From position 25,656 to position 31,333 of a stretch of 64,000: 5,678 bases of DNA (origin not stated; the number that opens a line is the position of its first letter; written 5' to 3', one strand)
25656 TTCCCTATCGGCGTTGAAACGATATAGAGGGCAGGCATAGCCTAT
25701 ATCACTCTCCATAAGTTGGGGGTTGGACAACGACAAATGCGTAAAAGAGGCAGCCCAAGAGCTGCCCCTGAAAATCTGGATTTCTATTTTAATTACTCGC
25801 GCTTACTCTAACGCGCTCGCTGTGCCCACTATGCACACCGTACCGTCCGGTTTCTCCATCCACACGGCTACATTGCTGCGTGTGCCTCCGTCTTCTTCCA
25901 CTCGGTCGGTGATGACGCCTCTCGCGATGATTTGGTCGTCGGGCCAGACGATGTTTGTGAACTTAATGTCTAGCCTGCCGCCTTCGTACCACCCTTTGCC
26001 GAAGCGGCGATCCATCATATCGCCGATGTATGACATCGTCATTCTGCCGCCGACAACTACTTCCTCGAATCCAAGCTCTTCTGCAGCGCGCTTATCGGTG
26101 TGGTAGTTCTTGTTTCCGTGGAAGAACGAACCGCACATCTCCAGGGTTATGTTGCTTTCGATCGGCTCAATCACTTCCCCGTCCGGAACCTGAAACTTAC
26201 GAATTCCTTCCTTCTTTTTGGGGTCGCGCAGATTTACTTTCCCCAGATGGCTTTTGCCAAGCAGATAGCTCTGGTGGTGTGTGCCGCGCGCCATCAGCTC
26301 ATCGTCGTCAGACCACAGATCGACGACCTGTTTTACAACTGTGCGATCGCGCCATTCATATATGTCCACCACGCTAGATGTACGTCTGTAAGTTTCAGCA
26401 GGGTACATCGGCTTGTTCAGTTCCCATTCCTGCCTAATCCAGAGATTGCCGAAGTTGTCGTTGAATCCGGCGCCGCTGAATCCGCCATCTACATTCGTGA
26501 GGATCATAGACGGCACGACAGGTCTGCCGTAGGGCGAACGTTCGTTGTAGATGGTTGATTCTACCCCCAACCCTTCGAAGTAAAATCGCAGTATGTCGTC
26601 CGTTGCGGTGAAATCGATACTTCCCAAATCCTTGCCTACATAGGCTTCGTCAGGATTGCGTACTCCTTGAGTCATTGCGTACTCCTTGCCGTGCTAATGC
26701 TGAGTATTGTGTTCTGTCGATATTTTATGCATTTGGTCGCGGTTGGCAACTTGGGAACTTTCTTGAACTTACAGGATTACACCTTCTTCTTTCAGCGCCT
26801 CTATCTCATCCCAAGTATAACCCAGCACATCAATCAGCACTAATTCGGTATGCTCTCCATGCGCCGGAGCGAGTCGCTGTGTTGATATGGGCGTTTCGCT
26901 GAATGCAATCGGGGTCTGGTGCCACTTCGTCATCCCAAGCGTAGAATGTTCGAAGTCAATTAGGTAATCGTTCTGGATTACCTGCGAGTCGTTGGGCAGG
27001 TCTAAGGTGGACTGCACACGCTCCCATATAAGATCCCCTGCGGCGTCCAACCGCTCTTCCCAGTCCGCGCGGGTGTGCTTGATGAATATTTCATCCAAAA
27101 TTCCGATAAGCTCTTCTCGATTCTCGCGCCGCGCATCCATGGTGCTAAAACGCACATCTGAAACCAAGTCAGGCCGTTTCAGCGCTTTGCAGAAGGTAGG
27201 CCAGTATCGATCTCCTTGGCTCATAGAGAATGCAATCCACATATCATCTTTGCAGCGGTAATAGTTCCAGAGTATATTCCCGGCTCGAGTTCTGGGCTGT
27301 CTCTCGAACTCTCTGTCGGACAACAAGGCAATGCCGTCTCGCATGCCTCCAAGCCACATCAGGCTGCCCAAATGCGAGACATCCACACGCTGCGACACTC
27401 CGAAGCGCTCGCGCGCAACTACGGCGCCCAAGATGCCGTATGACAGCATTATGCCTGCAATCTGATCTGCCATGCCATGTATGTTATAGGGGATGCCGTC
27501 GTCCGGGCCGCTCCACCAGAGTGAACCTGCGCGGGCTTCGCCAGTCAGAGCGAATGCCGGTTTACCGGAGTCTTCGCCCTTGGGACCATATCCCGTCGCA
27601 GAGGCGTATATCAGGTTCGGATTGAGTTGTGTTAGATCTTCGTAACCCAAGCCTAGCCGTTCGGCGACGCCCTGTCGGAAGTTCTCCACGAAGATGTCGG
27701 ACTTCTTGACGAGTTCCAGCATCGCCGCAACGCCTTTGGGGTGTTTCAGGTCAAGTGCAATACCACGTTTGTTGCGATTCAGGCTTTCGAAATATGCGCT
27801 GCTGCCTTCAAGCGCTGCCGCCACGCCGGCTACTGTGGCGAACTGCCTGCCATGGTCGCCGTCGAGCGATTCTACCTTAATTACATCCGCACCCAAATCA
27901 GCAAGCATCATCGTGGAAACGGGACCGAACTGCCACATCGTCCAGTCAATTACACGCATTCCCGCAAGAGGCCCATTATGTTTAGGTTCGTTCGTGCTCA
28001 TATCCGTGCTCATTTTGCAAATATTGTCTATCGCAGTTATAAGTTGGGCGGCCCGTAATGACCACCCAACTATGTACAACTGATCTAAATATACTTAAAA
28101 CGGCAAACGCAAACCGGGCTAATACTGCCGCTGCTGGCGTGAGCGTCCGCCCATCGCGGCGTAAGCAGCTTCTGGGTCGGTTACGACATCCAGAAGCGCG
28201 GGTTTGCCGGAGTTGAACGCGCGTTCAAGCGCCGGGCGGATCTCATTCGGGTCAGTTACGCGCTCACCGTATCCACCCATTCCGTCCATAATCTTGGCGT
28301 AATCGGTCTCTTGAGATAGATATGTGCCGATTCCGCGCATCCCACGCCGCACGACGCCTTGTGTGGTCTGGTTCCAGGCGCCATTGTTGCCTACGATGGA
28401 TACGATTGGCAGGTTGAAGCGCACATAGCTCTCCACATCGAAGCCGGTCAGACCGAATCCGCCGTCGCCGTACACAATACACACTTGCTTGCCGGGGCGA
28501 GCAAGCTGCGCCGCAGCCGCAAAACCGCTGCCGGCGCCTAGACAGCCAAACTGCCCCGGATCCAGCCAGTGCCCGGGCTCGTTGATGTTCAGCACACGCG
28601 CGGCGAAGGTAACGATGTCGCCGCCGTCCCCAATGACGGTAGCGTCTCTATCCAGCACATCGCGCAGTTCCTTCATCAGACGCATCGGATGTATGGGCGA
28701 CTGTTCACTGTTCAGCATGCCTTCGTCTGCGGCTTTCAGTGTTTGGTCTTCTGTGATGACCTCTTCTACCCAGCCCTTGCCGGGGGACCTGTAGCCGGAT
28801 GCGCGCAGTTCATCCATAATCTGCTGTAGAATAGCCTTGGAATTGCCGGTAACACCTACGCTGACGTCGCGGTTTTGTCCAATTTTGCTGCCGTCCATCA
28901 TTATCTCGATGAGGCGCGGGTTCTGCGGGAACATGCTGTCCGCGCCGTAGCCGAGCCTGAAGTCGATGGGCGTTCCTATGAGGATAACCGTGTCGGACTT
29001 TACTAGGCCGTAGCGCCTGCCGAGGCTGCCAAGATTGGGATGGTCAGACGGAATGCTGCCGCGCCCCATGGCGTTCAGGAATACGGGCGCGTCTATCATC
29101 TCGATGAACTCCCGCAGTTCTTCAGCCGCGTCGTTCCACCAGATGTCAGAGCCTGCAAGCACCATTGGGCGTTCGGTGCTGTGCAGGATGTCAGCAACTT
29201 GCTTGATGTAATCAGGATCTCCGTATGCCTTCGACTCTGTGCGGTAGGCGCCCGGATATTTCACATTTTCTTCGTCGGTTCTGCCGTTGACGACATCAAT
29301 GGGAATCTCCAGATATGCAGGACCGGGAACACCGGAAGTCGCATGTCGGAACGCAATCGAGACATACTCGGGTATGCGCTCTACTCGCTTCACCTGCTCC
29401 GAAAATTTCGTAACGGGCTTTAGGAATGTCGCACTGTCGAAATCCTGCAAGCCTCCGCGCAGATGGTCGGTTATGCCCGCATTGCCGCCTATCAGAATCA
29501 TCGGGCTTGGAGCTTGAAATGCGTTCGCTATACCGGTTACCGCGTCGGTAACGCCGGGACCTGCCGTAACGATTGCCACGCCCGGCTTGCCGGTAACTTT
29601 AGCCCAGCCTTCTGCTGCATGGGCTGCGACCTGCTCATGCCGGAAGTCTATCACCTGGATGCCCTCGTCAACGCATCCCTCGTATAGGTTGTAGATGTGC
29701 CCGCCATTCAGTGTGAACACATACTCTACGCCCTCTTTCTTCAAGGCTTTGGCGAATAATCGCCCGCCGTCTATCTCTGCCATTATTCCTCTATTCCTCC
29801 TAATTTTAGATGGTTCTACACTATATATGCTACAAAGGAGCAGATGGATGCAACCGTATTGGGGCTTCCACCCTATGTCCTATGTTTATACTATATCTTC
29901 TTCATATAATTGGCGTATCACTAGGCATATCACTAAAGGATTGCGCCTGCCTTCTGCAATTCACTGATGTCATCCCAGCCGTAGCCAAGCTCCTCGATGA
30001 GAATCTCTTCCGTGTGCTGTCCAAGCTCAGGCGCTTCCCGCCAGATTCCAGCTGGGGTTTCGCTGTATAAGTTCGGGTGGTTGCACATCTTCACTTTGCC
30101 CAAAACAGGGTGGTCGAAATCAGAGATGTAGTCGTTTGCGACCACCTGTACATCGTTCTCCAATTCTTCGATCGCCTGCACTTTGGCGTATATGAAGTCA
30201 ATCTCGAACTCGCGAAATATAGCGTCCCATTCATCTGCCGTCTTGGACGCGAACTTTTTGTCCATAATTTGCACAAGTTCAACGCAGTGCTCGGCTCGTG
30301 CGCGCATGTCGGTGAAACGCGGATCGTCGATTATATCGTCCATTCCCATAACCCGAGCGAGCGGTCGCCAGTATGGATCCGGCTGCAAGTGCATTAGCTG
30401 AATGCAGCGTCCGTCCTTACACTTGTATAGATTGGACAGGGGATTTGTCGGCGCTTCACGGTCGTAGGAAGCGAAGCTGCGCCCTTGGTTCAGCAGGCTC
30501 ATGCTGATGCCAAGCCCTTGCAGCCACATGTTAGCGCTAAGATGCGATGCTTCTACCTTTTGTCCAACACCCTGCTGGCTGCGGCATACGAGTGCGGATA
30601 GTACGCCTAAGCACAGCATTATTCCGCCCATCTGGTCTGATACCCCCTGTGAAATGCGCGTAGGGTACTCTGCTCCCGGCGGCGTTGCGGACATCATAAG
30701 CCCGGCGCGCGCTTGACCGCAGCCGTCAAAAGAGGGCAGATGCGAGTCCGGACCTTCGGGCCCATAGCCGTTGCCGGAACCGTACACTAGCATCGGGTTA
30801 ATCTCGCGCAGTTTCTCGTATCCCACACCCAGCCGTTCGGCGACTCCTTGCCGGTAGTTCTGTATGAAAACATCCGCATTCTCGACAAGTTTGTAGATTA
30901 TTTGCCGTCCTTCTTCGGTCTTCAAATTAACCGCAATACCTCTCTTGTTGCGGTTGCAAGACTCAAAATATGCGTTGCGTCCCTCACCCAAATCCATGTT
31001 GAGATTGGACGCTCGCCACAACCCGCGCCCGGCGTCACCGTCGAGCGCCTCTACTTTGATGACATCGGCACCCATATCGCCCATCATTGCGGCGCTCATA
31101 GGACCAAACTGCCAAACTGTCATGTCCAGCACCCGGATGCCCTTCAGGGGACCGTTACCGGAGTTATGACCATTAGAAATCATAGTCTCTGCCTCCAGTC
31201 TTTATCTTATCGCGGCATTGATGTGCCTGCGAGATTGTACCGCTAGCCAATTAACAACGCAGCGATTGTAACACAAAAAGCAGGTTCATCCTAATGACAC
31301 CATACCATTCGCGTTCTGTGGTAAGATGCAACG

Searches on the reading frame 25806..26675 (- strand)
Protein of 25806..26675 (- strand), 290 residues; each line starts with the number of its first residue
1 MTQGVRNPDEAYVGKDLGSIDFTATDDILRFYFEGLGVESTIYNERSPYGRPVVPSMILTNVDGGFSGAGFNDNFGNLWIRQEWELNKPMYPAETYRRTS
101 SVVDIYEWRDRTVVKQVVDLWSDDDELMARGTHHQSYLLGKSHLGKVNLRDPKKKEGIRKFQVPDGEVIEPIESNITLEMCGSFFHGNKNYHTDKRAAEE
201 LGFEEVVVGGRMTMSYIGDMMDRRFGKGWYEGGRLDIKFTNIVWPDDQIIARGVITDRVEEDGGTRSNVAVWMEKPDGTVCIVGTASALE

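Call 81: search_protein_families(library=pfam, proteins=[window:25806-26675:-], max_evalue=0.00001)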
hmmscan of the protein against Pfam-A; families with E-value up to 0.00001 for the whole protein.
window:25806-26675:- (290 aa): 1 family
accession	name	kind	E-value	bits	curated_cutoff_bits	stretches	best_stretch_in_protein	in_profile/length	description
PF01575.25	MaoC_dehydratas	-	1.8e-07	31.2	27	1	192-261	37-105/123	MaoC like domain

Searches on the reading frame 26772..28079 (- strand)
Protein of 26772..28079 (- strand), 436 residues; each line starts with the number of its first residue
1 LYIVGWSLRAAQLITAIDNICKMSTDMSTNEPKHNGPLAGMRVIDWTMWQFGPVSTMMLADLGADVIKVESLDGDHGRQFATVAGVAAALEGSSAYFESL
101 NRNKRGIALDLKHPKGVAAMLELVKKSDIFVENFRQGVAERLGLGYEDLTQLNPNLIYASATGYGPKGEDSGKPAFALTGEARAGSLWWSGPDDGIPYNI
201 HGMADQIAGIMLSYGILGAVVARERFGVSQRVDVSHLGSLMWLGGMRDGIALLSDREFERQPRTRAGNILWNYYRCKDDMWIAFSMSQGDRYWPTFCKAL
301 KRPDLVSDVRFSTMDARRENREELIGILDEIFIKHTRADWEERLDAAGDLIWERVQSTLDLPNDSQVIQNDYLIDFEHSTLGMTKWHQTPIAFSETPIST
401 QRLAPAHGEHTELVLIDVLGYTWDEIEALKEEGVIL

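Call 81: search_protein_families(library=pfam, proteins=[window:26772-28079:-], max_evalue=0.00001)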
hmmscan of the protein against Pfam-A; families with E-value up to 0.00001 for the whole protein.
window:26772-28079:- (436 aa): 1 family
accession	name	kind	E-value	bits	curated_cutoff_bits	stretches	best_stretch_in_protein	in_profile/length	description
PF02515.22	CoA_transf_3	-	2.3e-99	333.4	23.3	1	38-411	1-366/366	CoA-transferase family III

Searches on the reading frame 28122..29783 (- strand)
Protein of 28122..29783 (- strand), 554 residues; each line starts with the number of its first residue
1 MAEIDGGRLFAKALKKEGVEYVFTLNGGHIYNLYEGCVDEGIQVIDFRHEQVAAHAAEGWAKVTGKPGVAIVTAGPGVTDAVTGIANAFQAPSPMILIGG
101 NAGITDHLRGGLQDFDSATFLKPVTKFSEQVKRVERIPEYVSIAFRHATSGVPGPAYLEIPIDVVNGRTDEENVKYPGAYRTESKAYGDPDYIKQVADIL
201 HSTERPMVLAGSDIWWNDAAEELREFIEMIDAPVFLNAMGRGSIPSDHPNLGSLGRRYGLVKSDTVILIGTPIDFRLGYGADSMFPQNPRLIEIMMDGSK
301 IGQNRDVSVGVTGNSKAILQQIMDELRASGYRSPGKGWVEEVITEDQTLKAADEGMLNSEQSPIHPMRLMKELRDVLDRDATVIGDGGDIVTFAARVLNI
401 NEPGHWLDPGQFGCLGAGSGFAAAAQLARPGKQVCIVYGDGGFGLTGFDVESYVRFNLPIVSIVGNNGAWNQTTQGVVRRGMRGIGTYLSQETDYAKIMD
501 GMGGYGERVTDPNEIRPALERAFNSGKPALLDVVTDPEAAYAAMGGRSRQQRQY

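Call 81: search_protein_families(library=pfam, proteins=[window:28122-29783:-], max_evalue=0.00001)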
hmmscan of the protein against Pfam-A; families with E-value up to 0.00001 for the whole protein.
window:28122-29783:- (554 aa): 3 families
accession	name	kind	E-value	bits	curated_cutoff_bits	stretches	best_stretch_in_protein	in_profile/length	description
PF02776.23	TPP_enzyme_N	-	1.8e-37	128.1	26.8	1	5-117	2-116/119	Thiamine pyrophosphate enzyme, N-terminal TPP binding domain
PF02775.26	TPP_enzyme_C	-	4.4e-31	108.2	21.9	1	386-533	1-151/151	Thiamine pyrophosphate enzyme, C-terminal TPP binding domain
PF00205.28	TPP_enzyme_M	-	1.1e-27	96.9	30.4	1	193-322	1-137/137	Thiamine pyrophosphate enzyme, central domain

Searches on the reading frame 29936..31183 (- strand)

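Call 81: search_protein_families(library=pfam, proteins=[window:29936-31183:-], max_evalue=0.00001)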
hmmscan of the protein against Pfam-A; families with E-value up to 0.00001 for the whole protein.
window:29936-31183:- (416 aa): 1 family
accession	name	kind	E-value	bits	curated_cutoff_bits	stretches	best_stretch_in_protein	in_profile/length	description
PF02515.22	CoA_transf_3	-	1.2e-103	347.6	23.3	1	13-391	1-366/366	CoA-transferase family III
